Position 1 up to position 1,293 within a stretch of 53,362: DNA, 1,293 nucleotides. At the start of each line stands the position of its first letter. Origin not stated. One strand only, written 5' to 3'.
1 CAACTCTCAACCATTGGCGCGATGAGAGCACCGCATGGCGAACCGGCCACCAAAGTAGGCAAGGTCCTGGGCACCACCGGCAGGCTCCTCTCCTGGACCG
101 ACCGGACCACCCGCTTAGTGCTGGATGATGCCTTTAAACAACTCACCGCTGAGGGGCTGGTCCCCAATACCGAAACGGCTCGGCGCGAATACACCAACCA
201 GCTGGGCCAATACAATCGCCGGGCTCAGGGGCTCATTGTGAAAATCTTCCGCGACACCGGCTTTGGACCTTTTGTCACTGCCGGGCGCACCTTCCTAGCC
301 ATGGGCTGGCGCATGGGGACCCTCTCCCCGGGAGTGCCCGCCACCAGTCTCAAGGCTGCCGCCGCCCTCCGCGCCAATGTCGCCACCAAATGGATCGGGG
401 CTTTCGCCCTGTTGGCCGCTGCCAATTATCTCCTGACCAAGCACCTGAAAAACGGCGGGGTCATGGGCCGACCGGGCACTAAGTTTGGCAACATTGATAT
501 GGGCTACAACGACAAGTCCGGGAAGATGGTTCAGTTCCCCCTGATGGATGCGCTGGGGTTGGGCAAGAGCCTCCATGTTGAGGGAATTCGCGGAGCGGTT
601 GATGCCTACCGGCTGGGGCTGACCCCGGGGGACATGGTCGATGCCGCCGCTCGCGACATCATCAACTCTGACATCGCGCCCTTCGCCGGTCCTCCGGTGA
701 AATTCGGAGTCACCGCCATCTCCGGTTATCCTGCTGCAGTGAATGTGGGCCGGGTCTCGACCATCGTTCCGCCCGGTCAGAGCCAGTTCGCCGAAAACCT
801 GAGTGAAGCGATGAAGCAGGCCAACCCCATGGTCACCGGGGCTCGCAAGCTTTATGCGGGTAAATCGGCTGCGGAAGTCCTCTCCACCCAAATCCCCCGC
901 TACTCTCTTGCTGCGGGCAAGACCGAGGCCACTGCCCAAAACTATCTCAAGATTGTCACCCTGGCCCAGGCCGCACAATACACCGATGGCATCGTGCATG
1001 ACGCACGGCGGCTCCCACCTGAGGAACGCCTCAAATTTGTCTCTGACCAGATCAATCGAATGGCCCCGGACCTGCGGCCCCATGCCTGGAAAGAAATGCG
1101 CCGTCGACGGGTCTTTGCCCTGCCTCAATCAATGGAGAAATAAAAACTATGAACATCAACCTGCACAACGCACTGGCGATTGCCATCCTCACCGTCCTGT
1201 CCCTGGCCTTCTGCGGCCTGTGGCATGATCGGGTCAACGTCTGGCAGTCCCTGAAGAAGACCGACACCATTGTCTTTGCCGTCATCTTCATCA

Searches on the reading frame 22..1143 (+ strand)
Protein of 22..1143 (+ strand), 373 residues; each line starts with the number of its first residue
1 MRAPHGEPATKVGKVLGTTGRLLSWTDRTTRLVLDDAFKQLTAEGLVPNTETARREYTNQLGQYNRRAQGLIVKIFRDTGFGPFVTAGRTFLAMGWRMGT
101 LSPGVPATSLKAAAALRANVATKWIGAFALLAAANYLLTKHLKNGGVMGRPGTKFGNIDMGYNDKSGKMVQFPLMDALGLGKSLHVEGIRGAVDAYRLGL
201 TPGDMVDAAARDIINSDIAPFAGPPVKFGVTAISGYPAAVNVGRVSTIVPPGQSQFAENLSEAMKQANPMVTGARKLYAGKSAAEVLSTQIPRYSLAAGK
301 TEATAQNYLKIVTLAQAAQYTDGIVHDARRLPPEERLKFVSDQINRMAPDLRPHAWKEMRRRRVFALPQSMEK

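Call 15: find_related_loci(query=window:22-1143:+, collection=viral_contigs, flank=6000)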
Query window:22-1143:+ (373 aa) in viral_contigs; peptide patterns used: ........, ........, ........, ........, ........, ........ (x = any residue, [..] = any of these).
4 stretches matched a pattern, but none encodes a relative of the query by tblastn (E <= 1e-3).

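Call 16: search_protein_families(library=phrogs, proteins=[window:22-1143:+], max_evalue=0.01)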
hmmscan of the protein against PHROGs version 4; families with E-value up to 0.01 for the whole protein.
window:22-1143:+ (373 aa): 0 families

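Call 17: search_protein_families(library=pfam, proteins=[window:22-1143:+], max_evalue=0.01)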
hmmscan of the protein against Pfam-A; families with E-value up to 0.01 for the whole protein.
window:22-1143:+ (373 aa): 0 families
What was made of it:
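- On Protein-coding gene: Pfam and PHROGs give no hits for block ORFs (calls 16, 17).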

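Call 21: find_homologous_proteins(query=window:22-1143:+, max_evalue=0.001)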
Query window:22-1143:+ (373 aa): 12 proteins with E <= 0.001 among 8000 candidates.
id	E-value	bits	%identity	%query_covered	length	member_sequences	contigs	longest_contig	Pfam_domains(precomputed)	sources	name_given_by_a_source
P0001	9.1e-245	829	100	100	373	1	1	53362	-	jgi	jgi:hypothetical protein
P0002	1.0e-96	342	47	94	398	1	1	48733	-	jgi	jgi:hypothetical protein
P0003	4.2e-94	334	46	93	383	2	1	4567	-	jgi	jgi:hypothetical protein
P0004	8.7e-90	320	49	93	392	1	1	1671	-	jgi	jgi:hypothetical protein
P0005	2.2e-87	312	45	98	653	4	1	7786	-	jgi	jgi:hypothetical protein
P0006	1.2e-86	309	47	89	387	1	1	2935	-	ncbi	-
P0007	2.0e-79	285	43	93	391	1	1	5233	-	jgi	jgi:hypothetical protein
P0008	1.5e-72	263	44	82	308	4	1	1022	-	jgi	jgi:hypothetical protein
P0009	3.7e-70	255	41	94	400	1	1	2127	-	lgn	-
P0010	5.6e-70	254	48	68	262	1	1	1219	-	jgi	jgi:hypothetical protein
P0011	1.0e-56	211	50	57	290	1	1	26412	-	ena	-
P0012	1.9e-48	184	52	49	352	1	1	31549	-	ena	-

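Call 22: find_encoding_contigs(protein=P0002, flank=8000, max_places=3)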
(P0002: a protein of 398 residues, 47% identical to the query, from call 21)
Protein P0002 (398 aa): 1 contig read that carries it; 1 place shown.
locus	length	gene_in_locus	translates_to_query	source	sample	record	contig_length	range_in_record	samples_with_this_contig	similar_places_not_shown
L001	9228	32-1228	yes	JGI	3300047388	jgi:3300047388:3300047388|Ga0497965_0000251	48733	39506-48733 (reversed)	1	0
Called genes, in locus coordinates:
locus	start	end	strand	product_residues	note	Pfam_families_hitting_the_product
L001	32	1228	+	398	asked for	-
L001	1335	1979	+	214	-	-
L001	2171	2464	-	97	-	-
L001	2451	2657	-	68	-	-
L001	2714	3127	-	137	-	-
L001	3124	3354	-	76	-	-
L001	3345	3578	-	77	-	-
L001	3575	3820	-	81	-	-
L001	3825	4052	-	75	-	PF05154:TM2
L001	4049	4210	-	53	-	-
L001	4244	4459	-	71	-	-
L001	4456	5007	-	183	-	PF13489:Methyltransf_23, PF08241:Methyltransf_11 (weak), PF08242:Methyltransf_12 (faint), PF13649:Methyltransf_25 (faint)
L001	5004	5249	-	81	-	-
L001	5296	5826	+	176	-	-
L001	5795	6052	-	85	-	-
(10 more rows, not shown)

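Call 23: find_encoding_contigs(protein=P0011, flank=8000, max_places=3)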
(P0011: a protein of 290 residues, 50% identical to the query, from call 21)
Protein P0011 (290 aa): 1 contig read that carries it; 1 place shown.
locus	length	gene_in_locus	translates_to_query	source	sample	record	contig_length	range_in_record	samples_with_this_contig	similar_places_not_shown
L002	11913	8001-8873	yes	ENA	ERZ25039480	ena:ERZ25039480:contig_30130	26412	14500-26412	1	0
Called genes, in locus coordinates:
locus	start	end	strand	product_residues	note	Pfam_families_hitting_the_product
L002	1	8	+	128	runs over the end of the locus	-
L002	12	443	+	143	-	-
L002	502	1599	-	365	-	PF01385:OrfB_IS605, PF07282:Cas12f1-like_TNB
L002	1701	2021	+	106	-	-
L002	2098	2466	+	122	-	-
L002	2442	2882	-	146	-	-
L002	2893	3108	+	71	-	-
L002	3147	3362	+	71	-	-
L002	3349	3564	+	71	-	-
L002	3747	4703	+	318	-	-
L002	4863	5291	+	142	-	PF18763:ddrB-ParB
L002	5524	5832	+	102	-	-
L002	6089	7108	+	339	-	-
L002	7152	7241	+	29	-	-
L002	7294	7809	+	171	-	-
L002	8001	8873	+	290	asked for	-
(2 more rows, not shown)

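Call 24: find_encoding_contigs(protein=P0012, flank=8000, max_places=3)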
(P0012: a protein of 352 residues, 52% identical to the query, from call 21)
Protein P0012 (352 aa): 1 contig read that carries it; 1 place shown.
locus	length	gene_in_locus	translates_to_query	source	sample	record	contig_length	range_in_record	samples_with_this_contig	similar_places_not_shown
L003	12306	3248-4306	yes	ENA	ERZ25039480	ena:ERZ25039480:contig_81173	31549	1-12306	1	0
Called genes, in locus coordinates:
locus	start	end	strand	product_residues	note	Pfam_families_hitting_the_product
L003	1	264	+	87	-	?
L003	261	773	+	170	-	-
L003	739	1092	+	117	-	PF18763:ddrB-ParB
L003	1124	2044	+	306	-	-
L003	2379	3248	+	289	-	-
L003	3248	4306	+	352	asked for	-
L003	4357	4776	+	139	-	-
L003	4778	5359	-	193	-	-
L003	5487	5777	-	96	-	-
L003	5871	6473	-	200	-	-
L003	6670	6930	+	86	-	-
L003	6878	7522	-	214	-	-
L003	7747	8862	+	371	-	PF01385:OrfB_IS605 (weak), PF07282:Cas12f1-like_TNB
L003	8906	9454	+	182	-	-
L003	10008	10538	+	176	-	-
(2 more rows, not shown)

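Call 25: find_encoding_contigs(protein=P0001, flank=6000, max_places=5)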
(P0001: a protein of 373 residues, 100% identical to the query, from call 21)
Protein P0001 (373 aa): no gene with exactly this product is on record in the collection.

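Call 26: find_encoding_contigs(protein=P0005, flank=8000, max_places=3)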
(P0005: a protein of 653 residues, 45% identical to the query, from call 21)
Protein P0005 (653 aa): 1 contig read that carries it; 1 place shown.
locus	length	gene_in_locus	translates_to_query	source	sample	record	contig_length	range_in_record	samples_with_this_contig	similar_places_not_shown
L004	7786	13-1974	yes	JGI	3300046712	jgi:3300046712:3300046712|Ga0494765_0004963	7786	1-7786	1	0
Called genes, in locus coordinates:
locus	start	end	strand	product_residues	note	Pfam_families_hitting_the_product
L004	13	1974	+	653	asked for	-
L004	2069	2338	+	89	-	-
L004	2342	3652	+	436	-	-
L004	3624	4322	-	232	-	-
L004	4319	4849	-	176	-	PF13489:Methyltransf_23 (faint)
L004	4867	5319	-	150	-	PF13489:Methyltransf_23, PF08241:Methyltransf_11 (weak), PF13649:Methyltransf_25 (weak)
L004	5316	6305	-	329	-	-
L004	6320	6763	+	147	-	-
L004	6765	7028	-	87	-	-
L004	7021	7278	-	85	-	-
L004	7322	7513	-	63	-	-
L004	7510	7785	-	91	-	?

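Call 27: find_encoding_contigs(protein=P0007, flank=8000, max_places=3)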
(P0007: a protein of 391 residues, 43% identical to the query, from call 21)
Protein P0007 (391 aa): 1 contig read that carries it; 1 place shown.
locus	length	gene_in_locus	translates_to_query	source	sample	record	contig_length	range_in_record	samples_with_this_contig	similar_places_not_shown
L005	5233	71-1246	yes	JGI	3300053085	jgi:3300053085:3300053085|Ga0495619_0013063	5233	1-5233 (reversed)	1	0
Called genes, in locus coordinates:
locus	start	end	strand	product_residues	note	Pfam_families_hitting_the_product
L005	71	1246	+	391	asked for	-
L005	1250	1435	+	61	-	-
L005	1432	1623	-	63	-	-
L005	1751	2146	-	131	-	-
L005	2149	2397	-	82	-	-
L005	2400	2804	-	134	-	-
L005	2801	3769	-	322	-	PF12705:PDDEXK_1 (weak)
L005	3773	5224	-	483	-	-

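Call 28: find_encoding_contigs(protein=P0003, flank=8000, max_places=3)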
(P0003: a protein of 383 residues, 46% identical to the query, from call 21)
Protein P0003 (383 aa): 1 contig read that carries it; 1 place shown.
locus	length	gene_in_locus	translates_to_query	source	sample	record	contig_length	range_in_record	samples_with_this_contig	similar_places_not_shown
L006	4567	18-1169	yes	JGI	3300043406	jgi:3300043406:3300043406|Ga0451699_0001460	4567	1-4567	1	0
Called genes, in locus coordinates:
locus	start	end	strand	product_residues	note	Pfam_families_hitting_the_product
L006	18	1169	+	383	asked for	-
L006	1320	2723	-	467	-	-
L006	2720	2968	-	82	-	-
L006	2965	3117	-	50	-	-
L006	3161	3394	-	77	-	-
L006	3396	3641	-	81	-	-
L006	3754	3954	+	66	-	-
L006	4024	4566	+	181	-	?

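Call 64: find_related_loci(query=A1, collection=genome_contigs, flank=10000)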
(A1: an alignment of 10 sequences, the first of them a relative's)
Query A1 (373 aa) in genome_contigs; peptide patterns used: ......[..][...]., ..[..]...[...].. (x = any residue, [..] = any of these).
39 stretches matched a pattern, but none encodes a relative of the query by tblastn (E <= 1e-3).
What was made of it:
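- Tried and rejected: The tail protein has no relatives in IMG/VR or GTDB genomes (calls 15, 64).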

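Call 77: find_related_loci(query=A1, collection=metagenome_contigs, flank=6000)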
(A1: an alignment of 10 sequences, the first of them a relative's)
Query A1 (373 aa) in metagenome_contigs; peptide patterns used: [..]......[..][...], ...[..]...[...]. (x = any residue, [..] = any of these).
158 stretches matched a pattern; 17 encode a relative of the query (tblastn E <= 1e-3); 17 distinct loci.
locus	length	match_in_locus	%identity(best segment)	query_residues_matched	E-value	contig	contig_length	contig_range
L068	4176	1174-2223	57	16-365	1e-124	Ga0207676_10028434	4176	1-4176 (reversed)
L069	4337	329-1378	56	16-365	2e-123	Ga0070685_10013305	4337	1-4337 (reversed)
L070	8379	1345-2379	55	17-366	6e-117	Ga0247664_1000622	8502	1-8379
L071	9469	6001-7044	47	21-365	7e-102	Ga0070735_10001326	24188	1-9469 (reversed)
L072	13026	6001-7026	46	20-360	1e-90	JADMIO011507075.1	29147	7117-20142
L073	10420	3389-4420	43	16-364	4e-89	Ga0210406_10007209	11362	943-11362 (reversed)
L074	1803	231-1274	43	13-364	1e-93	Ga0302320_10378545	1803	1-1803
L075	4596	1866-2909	43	13-364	2e-87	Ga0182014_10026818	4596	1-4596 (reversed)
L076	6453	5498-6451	43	21-335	6e-80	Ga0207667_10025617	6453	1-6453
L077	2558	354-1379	42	1-344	6e-80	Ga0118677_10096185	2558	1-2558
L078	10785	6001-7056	40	7-365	1e-74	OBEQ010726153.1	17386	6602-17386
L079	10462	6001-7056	40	7-365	1e-74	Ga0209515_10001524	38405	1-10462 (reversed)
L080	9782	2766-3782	35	20-364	2e-64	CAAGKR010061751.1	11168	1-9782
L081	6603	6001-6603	51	21-221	4e-61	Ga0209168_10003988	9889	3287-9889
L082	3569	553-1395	41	22-308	2e-59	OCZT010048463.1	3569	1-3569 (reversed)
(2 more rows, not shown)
